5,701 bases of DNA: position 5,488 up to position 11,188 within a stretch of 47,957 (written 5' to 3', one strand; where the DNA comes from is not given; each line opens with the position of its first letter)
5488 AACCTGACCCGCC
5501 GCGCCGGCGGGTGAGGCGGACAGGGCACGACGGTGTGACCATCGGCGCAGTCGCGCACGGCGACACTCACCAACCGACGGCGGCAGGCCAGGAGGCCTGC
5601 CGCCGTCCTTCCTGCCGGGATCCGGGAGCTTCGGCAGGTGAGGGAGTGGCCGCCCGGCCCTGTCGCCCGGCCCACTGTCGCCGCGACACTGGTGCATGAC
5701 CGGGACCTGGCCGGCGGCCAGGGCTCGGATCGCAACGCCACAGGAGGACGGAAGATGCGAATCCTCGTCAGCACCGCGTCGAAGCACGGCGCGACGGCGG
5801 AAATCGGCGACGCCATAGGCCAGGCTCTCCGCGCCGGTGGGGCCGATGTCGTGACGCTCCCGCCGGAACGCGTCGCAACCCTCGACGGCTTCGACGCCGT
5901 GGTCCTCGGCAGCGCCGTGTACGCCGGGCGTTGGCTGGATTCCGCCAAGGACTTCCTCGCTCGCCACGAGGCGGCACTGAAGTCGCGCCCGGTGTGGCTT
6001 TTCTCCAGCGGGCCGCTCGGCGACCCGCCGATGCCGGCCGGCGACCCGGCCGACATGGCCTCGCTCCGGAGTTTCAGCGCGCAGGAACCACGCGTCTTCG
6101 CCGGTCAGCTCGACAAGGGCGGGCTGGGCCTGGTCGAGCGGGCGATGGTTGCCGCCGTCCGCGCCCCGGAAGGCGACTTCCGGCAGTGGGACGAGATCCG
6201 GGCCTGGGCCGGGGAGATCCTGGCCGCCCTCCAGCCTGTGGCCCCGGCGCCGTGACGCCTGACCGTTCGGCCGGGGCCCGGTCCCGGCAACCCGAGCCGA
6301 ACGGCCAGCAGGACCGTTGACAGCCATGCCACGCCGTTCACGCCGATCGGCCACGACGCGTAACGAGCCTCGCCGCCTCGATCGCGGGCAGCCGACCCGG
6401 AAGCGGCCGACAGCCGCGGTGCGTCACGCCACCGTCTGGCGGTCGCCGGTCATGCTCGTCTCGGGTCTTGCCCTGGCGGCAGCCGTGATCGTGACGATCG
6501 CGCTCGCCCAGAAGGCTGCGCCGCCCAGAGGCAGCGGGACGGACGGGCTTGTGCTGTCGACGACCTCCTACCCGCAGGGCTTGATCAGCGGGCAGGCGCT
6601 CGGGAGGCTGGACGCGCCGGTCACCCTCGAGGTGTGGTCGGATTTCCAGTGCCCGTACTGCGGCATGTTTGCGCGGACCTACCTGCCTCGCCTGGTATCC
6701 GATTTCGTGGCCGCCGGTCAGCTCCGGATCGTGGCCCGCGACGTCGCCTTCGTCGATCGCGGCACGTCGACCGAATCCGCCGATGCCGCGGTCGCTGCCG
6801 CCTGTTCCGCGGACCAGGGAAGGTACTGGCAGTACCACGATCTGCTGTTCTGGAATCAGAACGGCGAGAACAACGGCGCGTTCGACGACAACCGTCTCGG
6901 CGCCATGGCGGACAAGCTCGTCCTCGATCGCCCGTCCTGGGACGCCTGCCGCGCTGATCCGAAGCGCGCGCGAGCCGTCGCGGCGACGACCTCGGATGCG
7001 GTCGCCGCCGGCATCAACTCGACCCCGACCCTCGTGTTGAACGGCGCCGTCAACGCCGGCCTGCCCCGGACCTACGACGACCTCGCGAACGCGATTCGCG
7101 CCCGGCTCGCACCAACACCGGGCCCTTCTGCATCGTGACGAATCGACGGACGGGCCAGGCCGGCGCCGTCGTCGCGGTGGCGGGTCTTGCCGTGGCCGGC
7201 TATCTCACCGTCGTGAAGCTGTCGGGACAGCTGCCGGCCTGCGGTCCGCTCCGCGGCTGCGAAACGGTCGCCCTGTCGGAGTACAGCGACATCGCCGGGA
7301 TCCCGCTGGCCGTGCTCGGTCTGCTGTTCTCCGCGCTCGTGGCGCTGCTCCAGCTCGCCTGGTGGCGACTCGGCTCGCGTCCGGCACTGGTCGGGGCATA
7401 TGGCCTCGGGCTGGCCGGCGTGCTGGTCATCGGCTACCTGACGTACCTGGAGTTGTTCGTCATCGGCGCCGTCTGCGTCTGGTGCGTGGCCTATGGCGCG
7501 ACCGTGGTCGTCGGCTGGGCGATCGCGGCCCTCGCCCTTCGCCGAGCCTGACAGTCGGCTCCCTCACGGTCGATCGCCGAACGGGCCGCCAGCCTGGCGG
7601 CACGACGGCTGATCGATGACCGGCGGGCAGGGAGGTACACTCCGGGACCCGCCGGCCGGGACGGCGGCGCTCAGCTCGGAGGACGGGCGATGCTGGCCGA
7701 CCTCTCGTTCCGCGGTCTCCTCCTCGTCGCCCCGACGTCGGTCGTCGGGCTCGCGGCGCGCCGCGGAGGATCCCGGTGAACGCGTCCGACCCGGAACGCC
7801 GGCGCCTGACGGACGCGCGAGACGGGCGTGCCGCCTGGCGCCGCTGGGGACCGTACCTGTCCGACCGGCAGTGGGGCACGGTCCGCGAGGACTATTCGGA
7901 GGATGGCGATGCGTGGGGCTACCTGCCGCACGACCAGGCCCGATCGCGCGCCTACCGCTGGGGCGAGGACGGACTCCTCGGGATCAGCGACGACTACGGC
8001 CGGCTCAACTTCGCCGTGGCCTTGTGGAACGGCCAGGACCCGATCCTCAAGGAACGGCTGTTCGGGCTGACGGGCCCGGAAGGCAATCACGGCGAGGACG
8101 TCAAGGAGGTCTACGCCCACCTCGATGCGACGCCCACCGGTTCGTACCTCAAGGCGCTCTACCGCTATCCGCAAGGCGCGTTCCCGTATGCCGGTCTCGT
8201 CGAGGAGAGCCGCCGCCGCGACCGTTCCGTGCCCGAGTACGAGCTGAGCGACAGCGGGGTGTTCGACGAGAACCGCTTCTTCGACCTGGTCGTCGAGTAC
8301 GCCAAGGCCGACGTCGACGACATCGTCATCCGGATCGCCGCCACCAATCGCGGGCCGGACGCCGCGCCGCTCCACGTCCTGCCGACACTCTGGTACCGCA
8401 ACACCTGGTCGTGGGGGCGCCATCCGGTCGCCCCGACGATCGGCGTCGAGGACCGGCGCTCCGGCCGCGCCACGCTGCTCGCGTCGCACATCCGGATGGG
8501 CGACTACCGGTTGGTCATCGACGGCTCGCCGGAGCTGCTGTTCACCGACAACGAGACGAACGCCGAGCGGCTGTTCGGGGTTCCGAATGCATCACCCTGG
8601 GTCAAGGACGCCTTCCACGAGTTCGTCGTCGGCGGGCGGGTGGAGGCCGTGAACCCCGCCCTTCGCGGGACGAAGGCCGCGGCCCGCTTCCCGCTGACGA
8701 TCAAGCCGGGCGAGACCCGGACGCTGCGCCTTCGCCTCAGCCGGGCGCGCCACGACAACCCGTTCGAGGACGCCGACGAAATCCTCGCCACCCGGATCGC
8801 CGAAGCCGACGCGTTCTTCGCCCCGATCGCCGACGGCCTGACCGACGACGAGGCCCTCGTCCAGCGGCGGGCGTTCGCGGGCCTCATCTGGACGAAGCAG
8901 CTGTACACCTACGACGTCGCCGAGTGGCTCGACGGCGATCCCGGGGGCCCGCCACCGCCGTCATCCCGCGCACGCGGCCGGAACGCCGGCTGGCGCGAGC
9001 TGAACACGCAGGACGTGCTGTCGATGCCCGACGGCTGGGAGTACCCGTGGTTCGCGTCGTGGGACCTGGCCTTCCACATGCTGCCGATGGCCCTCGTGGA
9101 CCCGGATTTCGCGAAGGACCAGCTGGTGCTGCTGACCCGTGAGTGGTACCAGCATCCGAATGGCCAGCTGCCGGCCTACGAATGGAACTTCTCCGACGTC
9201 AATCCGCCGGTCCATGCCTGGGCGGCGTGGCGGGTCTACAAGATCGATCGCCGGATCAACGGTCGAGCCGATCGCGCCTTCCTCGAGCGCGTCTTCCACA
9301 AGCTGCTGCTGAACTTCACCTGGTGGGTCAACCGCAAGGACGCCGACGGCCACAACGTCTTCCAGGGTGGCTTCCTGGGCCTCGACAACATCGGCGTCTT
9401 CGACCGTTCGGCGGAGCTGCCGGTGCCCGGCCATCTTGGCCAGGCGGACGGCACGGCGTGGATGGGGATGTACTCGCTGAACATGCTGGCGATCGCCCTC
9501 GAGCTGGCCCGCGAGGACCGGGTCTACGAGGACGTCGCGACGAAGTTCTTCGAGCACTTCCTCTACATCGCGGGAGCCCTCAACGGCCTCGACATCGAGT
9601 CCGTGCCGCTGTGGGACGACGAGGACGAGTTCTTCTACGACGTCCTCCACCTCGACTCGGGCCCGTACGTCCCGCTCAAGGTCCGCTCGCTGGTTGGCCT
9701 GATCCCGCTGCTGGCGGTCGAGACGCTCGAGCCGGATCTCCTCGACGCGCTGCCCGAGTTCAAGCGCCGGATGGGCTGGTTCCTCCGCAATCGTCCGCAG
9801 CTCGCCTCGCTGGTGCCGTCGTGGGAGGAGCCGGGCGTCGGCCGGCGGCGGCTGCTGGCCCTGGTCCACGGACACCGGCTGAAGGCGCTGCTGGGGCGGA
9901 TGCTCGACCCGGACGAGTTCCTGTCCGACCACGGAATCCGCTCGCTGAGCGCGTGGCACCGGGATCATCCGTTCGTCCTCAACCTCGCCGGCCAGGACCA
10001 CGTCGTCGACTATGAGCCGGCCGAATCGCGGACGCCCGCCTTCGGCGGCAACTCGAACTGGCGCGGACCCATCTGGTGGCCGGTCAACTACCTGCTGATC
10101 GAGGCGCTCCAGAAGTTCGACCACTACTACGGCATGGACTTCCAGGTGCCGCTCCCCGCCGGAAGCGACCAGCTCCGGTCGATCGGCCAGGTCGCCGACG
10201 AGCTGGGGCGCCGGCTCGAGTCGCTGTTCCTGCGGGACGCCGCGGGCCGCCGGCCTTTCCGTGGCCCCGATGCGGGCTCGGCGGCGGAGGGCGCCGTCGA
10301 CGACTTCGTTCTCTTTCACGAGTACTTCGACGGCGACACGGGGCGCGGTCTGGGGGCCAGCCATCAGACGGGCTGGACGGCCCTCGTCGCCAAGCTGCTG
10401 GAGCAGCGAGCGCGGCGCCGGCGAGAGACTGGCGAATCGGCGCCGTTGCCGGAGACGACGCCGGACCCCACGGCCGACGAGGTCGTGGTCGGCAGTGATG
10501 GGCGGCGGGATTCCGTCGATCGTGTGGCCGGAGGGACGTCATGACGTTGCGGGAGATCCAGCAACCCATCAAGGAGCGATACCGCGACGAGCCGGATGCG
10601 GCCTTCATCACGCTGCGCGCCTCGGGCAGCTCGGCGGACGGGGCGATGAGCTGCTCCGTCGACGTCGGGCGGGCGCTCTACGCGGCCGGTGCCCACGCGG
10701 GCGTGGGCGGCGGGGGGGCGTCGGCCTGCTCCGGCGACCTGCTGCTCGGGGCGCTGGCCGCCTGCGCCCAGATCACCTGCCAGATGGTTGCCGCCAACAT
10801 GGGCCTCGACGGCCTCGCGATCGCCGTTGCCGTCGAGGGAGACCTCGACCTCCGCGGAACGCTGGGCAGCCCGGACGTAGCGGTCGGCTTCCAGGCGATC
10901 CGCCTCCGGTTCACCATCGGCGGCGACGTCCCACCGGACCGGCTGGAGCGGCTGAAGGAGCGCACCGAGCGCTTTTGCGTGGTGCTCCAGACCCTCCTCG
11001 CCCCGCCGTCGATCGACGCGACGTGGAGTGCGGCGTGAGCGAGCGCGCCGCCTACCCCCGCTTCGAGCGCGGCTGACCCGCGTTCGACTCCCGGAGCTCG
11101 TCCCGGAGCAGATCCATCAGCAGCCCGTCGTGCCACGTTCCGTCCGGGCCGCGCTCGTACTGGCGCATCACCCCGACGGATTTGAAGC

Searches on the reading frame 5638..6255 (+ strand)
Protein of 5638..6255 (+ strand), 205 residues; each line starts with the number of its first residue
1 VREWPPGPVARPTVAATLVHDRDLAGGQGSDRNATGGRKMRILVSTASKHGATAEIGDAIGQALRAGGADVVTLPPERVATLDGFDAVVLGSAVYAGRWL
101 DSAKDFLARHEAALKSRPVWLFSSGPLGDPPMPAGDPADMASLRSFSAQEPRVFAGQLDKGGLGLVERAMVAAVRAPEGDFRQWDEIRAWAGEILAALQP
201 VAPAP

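Call 39: search_protein_families(library=pfam, proteins=[window:5638-6255:+], max_evalue=0.00001)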
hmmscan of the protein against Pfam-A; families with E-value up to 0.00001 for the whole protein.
window:5638-6255:+ (205 aa): 1 family
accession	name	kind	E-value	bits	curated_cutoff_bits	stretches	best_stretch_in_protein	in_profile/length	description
PF12724.12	Flavodoxin_5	-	8.8e-20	71.9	27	1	43-180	1-140/145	Flavodoxin domain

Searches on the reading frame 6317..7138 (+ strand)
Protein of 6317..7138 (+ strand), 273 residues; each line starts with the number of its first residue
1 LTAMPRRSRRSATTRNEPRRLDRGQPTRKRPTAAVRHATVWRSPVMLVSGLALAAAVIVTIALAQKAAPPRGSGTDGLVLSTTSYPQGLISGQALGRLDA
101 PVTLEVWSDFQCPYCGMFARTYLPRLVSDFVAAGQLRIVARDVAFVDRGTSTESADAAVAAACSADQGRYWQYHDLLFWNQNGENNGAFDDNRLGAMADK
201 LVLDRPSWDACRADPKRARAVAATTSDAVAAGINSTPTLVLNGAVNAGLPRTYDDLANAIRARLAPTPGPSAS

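Call 39: search_protein_families(library=pfam, proteins=[window:6317-7138:+], max_evalue=0.00001)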
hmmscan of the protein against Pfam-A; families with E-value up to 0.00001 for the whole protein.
window:6317-7138:+ (273 aa): 2 families
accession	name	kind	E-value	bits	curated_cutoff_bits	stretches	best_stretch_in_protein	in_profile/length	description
PF13462.12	Thioredoxin_4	-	2.9e-23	83.3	23.2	1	94-260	7-163/165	Thioredoxin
PF01323.26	DSBA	-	3.4e-10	40.4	25.6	1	103-251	1-182/191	DSBA-like thioredoxin domain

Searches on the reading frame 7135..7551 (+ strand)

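Call 39: search_protein_families(library=pfam, proteins=[window:7135-7551:+], max_evalue=0.00001)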
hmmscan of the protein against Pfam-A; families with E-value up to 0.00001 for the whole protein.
window:7135-7551:+ (138 aa): 1 family
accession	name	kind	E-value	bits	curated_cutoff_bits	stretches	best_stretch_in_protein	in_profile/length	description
PF07884.19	VKOR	-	4.2e-22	79.2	27.5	1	11-130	4-132/134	Vitamin K epoxide reductase family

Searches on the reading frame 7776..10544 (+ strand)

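Call 39: search_protein_families(library=pfam, proteins=[window:7776-10544:+], max_evalue=0.00001)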
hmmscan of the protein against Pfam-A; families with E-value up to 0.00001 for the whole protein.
window:7776-10544:+ (922 aa): 2 families
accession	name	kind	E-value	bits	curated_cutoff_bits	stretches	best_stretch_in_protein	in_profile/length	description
PF22422.2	MGH1-like_GH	-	7.9e-23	82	27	1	423-526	1-110/356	Mannosylglycerate hydrolase MGH1-like glycoside hydrolase domain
PF03200.22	Glyco_hydro_63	-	5.5e-07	29.2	22.4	0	699-786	363-431/492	Glycosyl hydrolase family 63 C-terminal domain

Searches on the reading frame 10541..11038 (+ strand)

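Call 40: search_protein_families(library=pfam, proteins=[window:10541-11038:+], max_evalue=0.00001)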
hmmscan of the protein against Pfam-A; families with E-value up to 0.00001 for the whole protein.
window:10541-11038:+ (165 aa): 1 family
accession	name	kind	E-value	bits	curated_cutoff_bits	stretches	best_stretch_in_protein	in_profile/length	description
PF02566.24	OsmC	-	4.2e-17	62.8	27.5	1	61-159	5-98/100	OsmC-like protein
